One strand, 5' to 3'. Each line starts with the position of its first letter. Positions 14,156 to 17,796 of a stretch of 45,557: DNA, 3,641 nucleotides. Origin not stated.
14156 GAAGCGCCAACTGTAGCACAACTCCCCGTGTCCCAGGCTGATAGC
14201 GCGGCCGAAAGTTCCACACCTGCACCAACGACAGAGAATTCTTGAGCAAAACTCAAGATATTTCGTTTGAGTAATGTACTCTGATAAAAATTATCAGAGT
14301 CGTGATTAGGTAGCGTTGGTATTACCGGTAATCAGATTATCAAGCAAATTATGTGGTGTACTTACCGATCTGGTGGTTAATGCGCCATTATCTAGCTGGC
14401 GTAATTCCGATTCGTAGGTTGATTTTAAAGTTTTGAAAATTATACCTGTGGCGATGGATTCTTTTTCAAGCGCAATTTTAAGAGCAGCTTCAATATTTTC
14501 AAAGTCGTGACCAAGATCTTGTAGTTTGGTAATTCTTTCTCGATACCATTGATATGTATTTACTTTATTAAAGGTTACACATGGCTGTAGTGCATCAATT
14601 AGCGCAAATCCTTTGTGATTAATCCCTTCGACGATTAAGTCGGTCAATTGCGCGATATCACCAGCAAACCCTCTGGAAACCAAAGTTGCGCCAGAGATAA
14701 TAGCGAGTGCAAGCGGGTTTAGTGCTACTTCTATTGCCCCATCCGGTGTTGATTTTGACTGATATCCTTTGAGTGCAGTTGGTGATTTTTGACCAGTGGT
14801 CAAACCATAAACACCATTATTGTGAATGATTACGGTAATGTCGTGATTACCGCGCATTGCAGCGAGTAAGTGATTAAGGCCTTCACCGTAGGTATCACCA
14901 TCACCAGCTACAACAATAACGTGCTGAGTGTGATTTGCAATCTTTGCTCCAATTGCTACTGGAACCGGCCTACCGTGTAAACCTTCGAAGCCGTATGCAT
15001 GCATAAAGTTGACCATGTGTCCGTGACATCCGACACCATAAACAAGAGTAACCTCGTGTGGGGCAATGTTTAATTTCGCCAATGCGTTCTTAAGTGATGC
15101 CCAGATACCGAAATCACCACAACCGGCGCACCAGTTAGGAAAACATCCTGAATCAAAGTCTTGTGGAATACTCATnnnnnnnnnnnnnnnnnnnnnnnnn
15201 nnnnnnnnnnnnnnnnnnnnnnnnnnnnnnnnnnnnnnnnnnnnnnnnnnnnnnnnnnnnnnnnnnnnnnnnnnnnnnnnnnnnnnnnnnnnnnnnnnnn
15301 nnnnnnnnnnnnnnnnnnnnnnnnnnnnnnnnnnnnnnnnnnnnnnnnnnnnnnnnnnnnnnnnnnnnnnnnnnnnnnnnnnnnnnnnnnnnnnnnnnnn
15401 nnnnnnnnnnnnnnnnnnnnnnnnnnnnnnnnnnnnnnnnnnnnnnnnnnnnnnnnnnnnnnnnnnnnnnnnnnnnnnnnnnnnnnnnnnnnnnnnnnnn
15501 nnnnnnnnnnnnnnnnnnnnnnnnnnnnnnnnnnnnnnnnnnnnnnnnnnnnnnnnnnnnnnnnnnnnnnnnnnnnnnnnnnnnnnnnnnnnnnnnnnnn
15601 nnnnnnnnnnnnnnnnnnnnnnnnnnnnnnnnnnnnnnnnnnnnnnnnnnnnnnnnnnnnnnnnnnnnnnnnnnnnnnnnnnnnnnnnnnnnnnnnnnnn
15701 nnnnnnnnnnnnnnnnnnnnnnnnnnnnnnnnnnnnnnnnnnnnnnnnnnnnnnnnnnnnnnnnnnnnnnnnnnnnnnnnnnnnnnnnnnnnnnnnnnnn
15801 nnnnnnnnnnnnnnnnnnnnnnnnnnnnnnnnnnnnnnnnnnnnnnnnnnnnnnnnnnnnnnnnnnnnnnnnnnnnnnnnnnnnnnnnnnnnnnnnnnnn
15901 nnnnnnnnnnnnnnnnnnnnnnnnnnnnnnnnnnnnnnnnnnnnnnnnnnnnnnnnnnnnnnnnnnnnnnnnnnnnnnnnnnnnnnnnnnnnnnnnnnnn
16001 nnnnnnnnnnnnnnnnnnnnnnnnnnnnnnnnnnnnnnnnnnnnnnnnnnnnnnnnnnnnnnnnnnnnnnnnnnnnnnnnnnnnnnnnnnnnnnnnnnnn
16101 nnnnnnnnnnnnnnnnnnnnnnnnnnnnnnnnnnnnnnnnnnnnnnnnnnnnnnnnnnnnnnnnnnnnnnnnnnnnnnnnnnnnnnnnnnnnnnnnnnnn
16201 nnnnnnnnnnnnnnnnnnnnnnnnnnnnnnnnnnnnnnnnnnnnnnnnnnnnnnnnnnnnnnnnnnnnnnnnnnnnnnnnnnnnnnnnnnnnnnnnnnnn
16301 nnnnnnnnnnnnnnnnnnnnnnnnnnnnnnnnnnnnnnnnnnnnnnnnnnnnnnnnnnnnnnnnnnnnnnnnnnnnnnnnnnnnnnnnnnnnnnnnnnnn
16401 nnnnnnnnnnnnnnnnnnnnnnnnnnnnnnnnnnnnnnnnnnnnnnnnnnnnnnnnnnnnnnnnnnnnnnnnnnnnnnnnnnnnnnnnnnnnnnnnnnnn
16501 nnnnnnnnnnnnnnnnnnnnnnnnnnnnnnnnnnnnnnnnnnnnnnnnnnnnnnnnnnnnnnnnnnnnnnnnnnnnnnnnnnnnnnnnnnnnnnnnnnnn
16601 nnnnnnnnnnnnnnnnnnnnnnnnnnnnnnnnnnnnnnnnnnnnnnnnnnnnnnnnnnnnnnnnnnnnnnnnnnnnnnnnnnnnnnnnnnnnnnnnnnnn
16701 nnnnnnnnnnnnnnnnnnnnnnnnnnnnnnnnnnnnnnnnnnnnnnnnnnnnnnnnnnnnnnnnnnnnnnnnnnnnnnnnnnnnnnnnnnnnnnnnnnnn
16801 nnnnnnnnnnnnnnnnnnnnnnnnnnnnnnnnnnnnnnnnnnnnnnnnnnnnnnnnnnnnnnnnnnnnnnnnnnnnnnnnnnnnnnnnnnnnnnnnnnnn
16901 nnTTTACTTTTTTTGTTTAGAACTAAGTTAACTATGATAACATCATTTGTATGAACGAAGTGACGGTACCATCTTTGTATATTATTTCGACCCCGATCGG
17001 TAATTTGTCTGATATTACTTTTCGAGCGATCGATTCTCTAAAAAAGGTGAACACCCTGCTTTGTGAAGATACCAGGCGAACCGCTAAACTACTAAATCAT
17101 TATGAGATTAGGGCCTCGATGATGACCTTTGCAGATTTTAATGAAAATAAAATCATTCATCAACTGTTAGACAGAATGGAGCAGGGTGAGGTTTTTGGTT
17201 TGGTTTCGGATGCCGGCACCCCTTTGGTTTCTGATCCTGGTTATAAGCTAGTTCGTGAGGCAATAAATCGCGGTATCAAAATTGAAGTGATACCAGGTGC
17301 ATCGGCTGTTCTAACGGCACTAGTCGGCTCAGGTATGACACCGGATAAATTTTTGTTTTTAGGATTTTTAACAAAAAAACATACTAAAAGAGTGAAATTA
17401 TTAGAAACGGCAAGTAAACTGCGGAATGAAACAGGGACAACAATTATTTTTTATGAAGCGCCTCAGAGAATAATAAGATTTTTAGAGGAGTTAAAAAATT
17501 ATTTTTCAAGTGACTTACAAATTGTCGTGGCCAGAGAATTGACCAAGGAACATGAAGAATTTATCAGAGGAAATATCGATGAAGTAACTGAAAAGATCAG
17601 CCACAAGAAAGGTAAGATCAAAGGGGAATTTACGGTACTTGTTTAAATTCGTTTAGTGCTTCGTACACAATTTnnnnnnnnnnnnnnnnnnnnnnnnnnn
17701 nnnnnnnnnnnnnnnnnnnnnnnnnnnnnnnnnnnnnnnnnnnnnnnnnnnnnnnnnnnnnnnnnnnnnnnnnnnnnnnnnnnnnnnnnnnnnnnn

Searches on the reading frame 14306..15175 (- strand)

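Call 9: search_protein_families(library=pfam, proteins=[window:14306-15175:-], max_evalue=0.001)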
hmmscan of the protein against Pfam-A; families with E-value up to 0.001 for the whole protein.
window:14306-15175:- (289 aa): 2 families
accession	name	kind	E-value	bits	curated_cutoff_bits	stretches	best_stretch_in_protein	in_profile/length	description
PF02775.26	TPP_enzyme_C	-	2.2e-27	96.1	21.9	1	48-194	2-150/151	Thiamine pyrophosphate enzyme, C-terminal TPP binding domain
PF12367.13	PFO_beta_C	-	2.3e-22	79.3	24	1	199-261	1-64/66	Pyruvate ferredoxin oxidoreductase beta subunit C terminal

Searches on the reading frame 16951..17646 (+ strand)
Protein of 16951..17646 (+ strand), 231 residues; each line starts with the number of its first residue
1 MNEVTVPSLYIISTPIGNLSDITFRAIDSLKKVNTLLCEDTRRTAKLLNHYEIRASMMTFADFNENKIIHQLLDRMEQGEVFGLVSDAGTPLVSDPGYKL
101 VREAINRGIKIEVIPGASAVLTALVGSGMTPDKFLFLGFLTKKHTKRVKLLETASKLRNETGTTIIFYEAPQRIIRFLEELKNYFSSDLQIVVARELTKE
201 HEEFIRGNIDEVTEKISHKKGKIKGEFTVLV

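Call 9: search_protein_families(library=pfam, proteins=[window:16951-17646:+], max_evalue=0.001)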
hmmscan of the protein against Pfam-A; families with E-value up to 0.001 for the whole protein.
window:16951-17646:+ (231 aa): 1 family
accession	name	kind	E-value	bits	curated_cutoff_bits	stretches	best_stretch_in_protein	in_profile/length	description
PF00590.25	TP_methylase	-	4.2e-29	102.4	27.8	1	9-212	2-211/212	Tetrapyrrole (Corrin/Porphyrin) Methylases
